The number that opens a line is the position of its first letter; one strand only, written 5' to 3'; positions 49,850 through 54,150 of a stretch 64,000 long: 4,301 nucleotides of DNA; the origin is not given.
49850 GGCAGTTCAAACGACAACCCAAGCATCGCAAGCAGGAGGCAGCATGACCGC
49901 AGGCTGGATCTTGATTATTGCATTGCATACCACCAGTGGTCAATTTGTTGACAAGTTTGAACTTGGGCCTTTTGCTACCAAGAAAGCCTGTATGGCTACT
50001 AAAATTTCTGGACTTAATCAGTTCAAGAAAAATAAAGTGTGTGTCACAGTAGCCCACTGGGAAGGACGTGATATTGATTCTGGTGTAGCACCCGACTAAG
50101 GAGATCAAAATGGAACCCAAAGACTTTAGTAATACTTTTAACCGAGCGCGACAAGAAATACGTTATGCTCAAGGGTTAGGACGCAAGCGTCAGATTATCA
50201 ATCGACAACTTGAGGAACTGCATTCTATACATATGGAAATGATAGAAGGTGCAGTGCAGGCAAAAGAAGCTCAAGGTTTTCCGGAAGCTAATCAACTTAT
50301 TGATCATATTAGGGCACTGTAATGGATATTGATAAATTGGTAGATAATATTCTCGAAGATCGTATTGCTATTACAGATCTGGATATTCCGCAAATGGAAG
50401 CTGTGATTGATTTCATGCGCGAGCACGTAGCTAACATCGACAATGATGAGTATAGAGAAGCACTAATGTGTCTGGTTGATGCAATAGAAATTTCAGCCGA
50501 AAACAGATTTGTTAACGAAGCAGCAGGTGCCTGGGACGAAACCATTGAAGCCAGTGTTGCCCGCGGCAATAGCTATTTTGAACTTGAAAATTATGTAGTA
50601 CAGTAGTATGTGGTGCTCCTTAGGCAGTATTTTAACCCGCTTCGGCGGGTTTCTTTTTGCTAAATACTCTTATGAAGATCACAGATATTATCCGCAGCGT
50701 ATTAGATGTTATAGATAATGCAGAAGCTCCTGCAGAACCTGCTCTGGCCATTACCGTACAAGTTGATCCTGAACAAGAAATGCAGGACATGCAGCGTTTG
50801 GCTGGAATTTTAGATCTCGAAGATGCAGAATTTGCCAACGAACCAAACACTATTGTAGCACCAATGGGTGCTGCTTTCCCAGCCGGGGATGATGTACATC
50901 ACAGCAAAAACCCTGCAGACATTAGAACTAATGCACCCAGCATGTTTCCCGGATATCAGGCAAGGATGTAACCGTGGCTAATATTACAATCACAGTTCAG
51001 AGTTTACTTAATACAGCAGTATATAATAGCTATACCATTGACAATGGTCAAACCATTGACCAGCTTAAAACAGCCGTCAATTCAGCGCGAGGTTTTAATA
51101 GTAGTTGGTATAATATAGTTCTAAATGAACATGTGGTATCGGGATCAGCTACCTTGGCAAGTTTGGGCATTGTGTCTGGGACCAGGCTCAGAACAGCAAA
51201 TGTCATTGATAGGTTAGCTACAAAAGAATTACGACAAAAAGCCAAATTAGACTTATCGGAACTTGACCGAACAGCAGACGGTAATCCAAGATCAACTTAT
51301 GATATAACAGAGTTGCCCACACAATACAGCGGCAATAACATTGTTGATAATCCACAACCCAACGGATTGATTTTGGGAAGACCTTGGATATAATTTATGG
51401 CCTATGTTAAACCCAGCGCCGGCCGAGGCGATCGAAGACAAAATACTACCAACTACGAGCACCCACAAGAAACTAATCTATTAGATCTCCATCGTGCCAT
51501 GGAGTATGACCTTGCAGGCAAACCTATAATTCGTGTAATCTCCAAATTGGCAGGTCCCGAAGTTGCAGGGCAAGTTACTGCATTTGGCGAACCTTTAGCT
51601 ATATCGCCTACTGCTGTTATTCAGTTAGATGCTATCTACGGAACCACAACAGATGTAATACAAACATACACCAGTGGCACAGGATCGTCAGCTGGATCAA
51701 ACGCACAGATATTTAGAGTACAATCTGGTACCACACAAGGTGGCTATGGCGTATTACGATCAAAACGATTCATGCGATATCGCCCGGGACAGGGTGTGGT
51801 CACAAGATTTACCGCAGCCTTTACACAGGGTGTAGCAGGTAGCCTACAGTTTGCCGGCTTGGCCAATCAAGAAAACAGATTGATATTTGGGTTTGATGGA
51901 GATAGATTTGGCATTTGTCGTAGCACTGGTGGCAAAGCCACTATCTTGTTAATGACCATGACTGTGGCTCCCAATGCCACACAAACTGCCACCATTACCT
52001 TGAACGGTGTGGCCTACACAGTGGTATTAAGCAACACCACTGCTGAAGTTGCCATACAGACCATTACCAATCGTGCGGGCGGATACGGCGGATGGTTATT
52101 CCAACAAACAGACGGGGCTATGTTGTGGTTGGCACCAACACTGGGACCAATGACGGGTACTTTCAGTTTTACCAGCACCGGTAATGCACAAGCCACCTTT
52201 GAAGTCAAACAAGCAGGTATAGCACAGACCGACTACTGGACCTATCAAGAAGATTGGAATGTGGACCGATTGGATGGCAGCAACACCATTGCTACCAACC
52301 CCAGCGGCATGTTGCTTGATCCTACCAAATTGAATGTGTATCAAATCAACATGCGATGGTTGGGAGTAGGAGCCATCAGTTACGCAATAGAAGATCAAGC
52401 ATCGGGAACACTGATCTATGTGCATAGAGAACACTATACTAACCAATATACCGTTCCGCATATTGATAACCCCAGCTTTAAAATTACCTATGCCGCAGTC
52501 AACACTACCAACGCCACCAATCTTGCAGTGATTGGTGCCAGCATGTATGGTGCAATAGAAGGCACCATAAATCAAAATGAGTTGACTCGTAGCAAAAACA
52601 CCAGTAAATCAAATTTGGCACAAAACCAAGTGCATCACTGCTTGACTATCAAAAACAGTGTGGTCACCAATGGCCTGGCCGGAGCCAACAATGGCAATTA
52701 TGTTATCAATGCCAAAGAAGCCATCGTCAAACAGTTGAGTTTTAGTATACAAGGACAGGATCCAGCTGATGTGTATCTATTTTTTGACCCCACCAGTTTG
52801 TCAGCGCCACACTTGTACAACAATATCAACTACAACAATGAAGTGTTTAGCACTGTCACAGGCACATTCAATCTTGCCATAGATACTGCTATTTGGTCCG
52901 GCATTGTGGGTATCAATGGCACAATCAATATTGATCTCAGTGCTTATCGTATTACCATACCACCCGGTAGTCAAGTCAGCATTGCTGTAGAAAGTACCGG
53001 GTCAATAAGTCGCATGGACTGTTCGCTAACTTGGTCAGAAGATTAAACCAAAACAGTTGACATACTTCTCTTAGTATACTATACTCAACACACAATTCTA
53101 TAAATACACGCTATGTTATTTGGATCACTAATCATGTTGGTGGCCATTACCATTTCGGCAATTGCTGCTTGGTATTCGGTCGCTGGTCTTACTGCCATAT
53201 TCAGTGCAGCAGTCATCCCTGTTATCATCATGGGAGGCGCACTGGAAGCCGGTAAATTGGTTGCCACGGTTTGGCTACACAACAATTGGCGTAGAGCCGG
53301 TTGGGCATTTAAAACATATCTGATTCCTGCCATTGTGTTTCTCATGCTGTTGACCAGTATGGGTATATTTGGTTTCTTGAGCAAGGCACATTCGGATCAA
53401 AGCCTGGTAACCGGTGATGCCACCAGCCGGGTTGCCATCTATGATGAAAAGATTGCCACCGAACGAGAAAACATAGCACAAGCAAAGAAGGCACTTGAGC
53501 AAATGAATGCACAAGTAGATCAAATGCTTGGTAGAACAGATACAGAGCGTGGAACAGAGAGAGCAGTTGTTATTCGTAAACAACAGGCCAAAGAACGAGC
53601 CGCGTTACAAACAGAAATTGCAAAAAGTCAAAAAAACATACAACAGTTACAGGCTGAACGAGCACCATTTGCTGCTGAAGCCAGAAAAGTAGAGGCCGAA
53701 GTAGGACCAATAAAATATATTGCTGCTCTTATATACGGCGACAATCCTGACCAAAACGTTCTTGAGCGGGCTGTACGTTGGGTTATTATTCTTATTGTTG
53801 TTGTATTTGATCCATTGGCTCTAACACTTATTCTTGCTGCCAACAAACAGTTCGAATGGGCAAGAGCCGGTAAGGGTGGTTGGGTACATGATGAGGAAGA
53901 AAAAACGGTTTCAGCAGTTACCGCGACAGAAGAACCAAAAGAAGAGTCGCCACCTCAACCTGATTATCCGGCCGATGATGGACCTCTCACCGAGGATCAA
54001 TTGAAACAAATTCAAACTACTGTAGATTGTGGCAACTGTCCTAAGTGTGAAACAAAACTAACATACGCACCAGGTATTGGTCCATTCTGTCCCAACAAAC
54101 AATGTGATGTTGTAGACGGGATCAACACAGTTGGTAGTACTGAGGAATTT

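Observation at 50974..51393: Eukaryote-type ubiquitin-fold domain in a late phage protein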

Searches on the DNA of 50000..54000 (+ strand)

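Call 5: search_dna_similar(query=window:50000-54000:+, collection=phages, mode=near, max_rows=15)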
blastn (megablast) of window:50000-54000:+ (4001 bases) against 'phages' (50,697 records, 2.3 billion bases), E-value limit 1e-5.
Records with a match: 4; places in all: 4; records where one place covers at least 80% of the query: 0.
Best place of each record, by identity: >=99% 4.
By first word of the organism name: Pectobacterium 4.
By host as written in the record: Pectobacterium carotovorum 4.
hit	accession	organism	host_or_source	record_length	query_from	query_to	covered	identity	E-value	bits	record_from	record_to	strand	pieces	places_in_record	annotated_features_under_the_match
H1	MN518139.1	Pectobacterium phage MA11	Pectobacterium carotovorum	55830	630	661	1%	100.0%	7e-6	60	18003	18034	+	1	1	none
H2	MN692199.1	Pectobacterium phage MA12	Pectobacterium carotovorum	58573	630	661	1%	100.0%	7e-6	60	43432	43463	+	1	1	none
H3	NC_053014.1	Pectobacterium phage MA11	Pectobacterium carotovorum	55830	630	661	1%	100.0%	7e-6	60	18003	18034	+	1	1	none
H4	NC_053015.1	Pectobacterium phage MA12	Pectobacterium carotovorum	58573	630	661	1%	100.0%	7e-6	60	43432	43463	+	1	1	none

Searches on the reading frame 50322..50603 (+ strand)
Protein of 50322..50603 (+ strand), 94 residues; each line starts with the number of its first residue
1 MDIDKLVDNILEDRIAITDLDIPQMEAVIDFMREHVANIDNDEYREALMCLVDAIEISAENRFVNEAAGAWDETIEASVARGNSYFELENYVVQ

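Call 3: search_protein_families(library=pfam, proteins=[window:50322-50603:+], max_evalue=1)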
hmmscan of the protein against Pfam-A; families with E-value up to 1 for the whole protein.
window:50322-50603:+ (94 aa): 4 families
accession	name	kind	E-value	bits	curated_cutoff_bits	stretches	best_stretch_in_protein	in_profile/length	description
PF00042.28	Globin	-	0.018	16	22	1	26-76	60-111/117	Globin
PF00515.34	TPR_1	-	0.082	13.2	27.8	0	81-91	7-17/34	Tetratricopeptide repeat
PF24219.2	DUF7438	-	0.31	11.9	25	1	46-92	7-54/57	Family of unknown function (DUF7438)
PF17035.10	BET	-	0.38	11.3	24.5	1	16-43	13-42/64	Bromodomain extra-terminal - transcription regulation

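Call 4: search_protein_families(library=phrogs, proteins=[window:50322-50603:+], max_evalue=0.1)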
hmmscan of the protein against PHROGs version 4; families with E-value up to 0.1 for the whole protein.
window:50322-50603:+ (94 aa): 2 families
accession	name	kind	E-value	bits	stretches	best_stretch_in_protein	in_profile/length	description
phrog_18511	-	unknown function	0.0065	18.3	1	48-92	10-53/61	-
phrog_33522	-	unknown function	0.096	14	0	22-55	17-47/83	-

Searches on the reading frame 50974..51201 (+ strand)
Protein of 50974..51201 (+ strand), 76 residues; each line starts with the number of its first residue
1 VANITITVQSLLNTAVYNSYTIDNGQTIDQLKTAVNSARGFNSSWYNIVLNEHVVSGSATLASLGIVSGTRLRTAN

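Call 82: search_solved_structures(query=A4, max_evalue=0.01, show_alignments=1)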
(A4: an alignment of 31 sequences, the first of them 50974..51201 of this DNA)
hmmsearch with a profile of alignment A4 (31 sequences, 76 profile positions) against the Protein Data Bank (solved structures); distinct sequences matched with E-value up to 0.01: 365 (the best 60 are shown).
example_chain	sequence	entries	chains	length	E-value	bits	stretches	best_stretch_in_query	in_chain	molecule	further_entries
8q7r_U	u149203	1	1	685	1.7e-81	271.7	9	14-73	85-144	Ubiquitin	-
8pql_U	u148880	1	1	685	4.7e-81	270.3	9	14-73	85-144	Ubiquitin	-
8pql_E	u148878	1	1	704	6.4e-81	269.9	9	14-73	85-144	Polyubiquitin-C,Nucleotide exchange factor SIL1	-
5b83_A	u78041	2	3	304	9.2e-37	128.4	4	14-73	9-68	tetra ubiquitin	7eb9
7yui_A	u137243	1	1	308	9.6e-37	128.3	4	14-73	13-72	Polyubiquitin-C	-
5h07_A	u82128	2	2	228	2.6e-27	98.1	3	14-73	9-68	Polyubiquitin-C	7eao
5vix_A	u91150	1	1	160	3e-18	69.1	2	14-73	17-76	Polyubiquitin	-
4zqs_A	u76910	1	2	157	8.6e-18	67.6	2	14-73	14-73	ubiquitin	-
5oe7_B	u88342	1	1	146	8.7e-18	67.6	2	14-73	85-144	Polyubiquitin-C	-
3wxe_B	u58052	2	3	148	9.6e-18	67.5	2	14-73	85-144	Ubiquitin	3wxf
6kbe_G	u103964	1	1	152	1e-17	67.4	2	14-73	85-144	Polyubiquitin-C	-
2y5b_B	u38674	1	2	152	1e-17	67.3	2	14-73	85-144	UBIQUITIN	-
6njd_A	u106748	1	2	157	1.1e-17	67.3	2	14-73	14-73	Di-ubiquitin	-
2zvn_A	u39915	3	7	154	1.1e-17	67.3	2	14-73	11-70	UBC protein | Ubiquitin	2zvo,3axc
2w9n_A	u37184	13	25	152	1.1e-17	67.3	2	14-73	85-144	UBIQUITIN | Polyubiquitin-C | Polyubiquitin-B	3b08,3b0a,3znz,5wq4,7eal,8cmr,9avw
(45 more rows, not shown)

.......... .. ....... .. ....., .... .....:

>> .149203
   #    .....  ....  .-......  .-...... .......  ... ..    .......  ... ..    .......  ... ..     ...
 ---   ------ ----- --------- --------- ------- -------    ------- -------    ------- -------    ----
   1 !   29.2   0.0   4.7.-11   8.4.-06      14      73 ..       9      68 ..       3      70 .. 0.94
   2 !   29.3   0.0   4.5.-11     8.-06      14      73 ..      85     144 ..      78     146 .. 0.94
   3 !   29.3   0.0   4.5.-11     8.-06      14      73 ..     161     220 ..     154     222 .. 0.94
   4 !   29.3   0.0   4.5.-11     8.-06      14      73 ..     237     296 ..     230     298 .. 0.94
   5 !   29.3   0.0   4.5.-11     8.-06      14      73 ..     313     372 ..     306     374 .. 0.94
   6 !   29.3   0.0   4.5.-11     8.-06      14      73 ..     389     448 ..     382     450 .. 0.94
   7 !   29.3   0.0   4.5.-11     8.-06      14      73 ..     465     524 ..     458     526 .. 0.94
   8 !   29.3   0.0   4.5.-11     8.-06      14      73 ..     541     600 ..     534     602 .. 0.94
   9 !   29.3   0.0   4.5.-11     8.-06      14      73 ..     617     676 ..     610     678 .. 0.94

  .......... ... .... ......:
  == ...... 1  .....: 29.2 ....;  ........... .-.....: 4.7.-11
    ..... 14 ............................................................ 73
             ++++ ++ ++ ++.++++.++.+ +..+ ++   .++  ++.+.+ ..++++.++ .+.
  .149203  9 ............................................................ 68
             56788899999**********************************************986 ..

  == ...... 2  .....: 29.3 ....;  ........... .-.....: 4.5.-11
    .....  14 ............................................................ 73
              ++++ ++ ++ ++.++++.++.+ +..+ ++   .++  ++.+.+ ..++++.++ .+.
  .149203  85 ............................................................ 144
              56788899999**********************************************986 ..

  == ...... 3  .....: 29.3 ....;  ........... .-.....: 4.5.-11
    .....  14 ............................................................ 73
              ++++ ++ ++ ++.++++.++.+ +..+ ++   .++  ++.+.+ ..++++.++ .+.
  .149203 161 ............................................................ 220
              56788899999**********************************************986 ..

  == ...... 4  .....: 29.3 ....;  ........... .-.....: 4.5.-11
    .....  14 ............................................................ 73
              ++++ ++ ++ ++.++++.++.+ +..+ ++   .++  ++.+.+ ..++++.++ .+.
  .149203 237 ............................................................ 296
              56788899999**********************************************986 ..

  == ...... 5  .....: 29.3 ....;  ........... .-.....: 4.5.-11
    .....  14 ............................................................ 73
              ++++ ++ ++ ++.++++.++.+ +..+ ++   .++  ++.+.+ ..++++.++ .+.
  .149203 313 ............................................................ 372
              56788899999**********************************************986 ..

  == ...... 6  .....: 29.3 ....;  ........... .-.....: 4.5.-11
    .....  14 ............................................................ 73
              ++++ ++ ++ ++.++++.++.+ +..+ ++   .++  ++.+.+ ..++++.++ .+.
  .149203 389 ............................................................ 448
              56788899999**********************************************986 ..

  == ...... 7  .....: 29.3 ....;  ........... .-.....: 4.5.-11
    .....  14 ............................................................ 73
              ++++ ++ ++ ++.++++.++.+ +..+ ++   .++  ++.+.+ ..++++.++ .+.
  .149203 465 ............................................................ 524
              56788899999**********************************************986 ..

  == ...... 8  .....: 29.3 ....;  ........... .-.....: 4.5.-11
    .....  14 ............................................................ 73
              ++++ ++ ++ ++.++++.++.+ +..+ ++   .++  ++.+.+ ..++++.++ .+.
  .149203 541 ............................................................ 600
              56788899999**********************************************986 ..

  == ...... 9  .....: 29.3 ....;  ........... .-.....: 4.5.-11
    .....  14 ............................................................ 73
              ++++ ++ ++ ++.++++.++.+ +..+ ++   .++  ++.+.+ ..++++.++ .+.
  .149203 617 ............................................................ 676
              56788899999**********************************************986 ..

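Call 83: search_protein_families(library=pfam, alignment_id=A4, max_evalue=0.01)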
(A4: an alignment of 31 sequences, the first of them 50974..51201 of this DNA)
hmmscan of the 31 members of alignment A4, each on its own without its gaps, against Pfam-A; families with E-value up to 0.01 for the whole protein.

A. member 1, window:50974-51201:+ (76 aa): 0 families

B. families by the number of members that match (of 31 scanned): 8 families
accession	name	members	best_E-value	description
PF00240.29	ubiquitin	21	8.1e-12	Ubiquitin family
PF11976.14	Rad60-SLD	11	1.7e-07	Ubiquitin-2 like Rad60 SUMO-like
PF21403.4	OTU1_UBXL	5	0.00017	OTU1, UBXL domain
PF18036.7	Ubiquitin_4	3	4.5e-05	Ubiquitin-like domain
PF08817.16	YukD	2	5.6e-05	WXG100 protein secretion system (Wss), protein YukD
PF23603.1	Ubiquitin_TPR1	1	0.0018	Telomere repeat-binding protein 1-like, ubiquitin-like domain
PF14560.12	Ubiquitin_2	1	0.0021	Ubiquitin-like domain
PF20147.5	Crinkler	1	0.0065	Crinkler effector protein N-terminal domain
